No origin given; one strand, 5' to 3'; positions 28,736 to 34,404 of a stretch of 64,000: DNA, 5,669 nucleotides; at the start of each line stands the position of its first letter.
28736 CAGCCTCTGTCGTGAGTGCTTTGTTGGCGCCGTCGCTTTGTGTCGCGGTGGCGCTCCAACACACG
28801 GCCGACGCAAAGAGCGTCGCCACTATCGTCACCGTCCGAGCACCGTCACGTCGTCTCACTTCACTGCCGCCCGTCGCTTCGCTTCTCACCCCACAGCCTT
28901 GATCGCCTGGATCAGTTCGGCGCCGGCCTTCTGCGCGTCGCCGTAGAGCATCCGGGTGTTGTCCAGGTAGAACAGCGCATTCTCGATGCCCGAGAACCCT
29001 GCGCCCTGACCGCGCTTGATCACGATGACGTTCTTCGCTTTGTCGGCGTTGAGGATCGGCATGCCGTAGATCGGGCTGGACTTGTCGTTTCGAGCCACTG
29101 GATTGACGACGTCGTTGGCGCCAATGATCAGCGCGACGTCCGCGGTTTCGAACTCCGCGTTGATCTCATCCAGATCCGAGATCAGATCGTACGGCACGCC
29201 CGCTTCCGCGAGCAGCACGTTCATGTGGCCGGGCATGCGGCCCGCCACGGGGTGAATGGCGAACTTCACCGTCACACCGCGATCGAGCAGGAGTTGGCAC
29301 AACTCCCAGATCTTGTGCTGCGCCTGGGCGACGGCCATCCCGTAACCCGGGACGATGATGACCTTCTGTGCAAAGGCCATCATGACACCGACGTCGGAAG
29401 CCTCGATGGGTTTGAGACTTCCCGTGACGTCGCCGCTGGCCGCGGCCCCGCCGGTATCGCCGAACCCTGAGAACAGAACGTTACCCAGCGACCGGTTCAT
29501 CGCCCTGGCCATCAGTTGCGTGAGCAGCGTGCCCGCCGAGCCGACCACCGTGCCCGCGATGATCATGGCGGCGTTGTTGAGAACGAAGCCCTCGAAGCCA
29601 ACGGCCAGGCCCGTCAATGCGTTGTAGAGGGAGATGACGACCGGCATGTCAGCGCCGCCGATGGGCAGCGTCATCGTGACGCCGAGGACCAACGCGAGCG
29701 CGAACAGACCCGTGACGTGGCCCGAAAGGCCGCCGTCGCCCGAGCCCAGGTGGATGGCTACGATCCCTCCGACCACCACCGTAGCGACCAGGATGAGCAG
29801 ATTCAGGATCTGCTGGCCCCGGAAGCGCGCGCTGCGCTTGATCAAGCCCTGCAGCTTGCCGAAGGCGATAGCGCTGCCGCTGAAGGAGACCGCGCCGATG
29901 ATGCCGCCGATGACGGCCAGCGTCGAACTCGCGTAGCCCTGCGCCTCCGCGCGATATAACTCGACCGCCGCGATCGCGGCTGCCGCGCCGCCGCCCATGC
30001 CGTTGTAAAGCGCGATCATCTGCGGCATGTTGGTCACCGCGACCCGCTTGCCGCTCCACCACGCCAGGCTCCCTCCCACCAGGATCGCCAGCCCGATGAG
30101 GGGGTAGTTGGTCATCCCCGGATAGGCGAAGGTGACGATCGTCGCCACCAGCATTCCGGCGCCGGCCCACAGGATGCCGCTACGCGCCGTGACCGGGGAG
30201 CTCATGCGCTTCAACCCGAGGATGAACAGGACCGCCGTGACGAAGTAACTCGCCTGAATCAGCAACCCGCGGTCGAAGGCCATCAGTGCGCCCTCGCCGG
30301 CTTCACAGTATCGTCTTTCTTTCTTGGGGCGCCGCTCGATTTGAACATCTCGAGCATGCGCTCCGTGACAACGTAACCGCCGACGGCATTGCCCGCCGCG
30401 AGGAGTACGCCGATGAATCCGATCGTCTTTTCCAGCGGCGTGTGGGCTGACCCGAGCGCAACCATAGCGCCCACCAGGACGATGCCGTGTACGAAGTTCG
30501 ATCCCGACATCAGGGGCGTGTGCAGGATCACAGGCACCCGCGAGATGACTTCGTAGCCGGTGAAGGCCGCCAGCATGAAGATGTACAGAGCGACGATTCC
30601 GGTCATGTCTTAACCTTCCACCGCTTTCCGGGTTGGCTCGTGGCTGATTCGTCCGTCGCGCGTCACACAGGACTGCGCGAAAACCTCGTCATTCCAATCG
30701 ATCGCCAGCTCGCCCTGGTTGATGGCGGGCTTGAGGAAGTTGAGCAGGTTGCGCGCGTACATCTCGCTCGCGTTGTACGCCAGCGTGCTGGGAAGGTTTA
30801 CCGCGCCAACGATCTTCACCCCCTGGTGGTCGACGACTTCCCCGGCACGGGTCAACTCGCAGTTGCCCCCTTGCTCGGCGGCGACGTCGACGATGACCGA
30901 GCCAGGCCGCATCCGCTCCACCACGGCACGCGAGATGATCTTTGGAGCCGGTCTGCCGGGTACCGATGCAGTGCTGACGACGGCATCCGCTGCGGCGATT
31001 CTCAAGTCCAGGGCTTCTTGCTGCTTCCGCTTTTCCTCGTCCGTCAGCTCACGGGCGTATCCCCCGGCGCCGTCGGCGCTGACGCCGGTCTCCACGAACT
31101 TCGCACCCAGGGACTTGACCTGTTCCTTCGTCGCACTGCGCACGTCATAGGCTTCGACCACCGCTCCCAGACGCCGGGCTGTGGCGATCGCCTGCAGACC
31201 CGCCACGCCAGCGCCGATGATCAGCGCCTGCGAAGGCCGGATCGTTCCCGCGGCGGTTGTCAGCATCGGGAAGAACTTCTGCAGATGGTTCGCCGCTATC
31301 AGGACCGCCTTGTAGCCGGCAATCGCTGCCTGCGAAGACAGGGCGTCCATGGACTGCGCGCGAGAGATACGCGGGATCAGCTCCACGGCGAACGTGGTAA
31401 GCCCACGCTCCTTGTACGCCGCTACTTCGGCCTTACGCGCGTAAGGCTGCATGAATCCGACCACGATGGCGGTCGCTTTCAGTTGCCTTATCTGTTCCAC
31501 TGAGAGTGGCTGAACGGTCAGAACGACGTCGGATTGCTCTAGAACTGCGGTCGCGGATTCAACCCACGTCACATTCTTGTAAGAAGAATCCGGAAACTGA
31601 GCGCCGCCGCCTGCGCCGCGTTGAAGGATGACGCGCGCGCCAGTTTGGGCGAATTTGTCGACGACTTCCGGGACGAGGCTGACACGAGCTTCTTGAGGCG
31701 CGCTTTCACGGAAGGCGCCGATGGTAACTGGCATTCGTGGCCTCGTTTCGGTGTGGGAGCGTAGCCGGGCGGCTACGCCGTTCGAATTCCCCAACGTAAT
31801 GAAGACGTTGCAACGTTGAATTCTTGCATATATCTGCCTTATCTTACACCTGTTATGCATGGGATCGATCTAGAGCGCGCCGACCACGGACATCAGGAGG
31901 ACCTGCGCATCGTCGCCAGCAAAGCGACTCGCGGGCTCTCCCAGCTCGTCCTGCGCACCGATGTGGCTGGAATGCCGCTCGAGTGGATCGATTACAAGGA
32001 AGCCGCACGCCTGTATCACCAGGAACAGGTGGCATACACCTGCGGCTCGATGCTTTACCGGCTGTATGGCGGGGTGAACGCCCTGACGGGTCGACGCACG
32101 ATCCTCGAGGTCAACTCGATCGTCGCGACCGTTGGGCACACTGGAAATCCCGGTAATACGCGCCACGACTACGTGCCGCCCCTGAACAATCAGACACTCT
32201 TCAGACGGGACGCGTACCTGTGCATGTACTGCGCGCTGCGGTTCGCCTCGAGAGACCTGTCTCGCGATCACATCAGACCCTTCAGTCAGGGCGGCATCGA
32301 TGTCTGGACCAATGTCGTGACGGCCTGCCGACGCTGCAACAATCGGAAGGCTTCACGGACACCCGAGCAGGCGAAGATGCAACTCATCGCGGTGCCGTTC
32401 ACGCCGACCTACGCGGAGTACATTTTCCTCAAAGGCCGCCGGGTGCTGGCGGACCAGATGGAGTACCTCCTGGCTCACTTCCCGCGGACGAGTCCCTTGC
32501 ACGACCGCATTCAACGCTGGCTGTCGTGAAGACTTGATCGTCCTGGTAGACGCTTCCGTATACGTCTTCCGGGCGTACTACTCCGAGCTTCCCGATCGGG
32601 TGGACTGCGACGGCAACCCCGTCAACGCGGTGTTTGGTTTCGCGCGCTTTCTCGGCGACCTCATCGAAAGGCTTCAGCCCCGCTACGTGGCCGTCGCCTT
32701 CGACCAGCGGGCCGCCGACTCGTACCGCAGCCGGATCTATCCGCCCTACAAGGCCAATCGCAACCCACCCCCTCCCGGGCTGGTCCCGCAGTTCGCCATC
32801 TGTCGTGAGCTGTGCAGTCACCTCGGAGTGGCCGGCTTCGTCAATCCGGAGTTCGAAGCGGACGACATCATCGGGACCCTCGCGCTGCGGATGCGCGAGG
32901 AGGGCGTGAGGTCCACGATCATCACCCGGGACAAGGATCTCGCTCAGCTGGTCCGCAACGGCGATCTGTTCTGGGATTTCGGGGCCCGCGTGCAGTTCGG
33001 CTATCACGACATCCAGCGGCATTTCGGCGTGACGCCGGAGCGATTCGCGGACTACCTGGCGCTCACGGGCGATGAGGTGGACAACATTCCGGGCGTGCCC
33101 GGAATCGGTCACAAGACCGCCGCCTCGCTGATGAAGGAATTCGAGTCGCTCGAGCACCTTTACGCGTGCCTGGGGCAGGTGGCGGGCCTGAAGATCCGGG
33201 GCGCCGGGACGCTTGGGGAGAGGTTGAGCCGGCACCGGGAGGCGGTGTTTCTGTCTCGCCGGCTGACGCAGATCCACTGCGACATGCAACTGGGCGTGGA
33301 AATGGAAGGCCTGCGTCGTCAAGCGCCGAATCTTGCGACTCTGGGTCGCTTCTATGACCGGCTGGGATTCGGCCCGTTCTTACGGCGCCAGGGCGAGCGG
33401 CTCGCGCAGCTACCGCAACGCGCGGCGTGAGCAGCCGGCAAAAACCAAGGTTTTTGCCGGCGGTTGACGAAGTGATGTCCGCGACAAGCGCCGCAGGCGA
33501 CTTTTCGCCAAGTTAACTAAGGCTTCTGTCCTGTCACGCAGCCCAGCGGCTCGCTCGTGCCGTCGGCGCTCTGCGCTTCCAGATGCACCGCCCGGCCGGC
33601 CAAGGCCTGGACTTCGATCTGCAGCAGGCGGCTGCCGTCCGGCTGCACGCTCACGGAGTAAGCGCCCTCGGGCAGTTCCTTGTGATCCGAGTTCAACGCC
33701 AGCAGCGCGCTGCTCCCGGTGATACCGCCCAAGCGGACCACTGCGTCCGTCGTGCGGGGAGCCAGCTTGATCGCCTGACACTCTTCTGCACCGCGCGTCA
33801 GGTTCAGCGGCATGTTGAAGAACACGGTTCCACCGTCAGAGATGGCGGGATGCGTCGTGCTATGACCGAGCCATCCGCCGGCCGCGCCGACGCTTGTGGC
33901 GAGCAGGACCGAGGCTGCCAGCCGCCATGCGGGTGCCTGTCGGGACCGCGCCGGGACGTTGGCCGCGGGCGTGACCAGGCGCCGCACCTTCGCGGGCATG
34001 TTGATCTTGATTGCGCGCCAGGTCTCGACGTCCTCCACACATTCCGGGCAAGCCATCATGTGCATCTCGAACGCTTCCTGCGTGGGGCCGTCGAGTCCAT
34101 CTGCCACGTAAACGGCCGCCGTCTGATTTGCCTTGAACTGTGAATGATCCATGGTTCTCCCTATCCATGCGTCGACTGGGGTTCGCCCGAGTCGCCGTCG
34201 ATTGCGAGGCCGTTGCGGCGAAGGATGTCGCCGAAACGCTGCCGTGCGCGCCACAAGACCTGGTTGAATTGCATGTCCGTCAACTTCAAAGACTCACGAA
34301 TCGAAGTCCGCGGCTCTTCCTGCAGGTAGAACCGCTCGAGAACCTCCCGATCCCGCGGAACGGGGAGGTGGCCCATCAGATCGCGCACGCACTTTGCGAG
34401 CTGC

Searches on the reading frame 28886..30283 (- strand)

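Call 6: search_protein_families(library=pfam, proteins=[window:28886-30283:-], max_evalue=0.01)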
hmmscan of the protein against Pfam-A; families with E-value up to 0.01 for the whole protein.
window:28886-30283:- (465 aa): 1 family
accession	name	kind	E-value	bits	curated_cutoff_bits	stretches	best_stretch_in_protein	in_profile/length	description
PF02233.22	PNTB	-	6.3e-171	569.8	31.7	1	10-459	2-455/456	NAD(P) transhydrogenase beta subunit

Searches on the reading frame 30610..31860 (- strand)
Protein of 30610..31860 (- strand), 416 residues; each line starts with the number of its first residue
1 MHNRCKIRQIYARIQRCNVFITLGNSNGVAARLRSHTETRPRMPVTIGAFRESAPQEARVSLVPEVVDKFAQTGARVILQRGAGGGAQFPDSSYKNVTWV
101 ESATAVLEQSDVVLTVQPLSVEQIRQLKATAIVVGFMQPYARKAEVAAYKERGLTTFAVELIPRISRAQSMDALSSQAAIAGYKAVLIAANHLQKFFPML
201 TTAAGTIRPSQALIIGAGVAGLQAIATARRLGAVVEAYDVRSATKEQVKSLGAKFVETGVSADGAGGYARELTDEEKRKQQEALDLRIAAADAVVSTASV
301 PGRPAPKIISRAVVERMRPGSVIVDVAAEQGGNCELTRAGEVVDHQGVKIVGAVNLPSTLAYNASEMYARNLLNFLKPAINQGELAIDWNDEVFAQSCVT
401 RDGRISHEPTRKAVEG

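Call 6: search_protein_families(library=pfam, proteins=[window:30610-31860:-], max_evalue=0.01)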
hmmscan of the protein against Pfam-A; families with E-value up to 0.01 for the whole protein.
window:30610-31860:- (416 aa): 4 families
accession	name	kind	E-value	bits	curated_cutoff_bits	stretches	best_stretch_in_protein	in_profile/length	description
PF01262.27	AlaDh_PNT_C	-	6.3e-68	228.8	23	1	185-407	1-213/214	Alanine dehydrogenase/PNT, C-terminal domain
PF05222.21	AlaDh_PNT_N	-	7.2e-33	114.1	30.4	1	50-181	3-136/136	Alanine dehydrogenase/PNT, N-terminal domain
PF02826.25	2-Hacid_dh_C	-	1.7e-06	28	25.1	0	206-257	33-84/178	D-isomer specific 2-hydroxyacid dehydrogenase, NAD binding domain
PF16912.11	Glu_dehyd_C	-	0.0097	15.8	34.9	1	204-258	26-85/211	Glucose dehydrogenase C-terminus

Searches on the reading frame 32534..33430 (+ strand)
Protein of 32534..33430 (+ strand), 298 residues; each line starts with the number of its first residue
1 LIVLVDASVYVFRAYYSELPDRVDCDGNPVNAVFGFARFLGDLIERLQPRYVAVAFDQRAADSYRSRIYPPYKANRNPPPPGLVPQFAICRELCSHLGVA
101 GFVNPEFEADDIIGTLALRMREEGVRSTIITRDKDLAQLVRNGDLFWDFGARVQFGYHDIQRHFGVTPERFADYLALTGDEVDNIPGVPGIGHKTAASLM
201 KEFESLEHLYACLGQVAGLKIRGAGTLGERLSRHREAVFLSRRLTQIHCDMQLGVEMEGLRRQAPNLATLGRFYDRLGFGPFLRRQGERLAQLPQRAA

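Call 6: search_protein_families(library=pfam, proteins=[window:32534-33430:+], max_evalue=0.01)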
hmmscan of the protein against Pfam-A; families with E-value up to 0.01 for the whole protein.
window:32534-33430:+ (298 aa): 3 families
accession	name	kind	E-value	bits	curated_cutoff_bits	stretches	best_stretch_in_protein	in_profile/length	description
PF02739.22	5_3_exonuc_N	-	1.3e-41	142.5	34.3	1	2-143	2-141/164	5'-3' exonuclease, N-terminal resolvase-like domain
PF01367.25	5_3_exonuc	-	1e-28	100.1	40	1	166-266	1-95/97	5'-3' exonuclease, C-terminal SAM fold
PF12826.13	HHH_2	-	0.0043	17.6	27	1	187-210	7-30/64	Helix-hairpin-helix motif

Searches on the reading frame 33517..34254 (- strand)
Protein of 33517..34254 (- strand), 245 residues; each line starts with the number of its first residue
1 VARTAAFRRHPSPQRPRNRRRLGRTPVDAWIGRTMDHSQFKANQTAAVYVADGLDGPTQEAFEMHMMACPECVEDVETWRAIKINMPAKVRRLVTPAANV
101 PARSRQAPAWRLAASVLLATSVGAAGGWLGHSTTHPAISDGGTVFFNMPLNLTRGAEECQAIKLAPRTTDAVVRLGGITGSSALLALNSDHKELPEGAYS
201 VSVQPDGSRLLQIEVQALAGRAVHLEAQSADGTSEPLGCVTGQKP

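Call 6: search_protein_families(library=pfam, proteins=[window:33517-34254:-], max_evalue=0.01)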
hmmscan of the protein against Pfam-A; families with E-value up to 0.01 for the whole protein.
window:33517-34254:- (245 aa): 1 family
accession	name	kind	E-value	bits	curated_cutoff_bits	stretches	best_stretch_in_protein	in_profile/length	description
PF13490.11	zf-HC2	-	0.00011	22.7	22.2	1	49-72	11-34/35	Putative zinc-finger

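Call 7: search_protein_families(library=ncbifam, proteins=[window:33517-34254:-], max_evalue=0.01)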
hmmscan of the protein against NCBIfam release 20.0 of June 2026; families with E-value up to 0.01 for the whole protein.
window:33517-34254:- (245 aa): 1 family
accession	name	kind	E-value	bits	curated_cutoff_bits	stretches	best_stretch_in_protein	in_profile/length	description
NF052375.1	antisigma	equivalog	0.00088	19.3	100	1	47-96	3-51/217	anti-sigma factor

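Call 71: search_solved_structures(query=window:33517-34152:-, max_evalue=1)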
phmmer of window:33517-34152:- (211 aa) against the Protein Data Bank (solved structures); distinct sequences matched with E-value up to 1: 1.
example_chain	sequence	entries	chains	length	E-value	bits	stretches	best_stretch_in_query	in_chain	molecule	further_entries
8dqo_A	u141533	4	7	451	0.31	13.9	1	83-125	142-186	Coumarin Synthase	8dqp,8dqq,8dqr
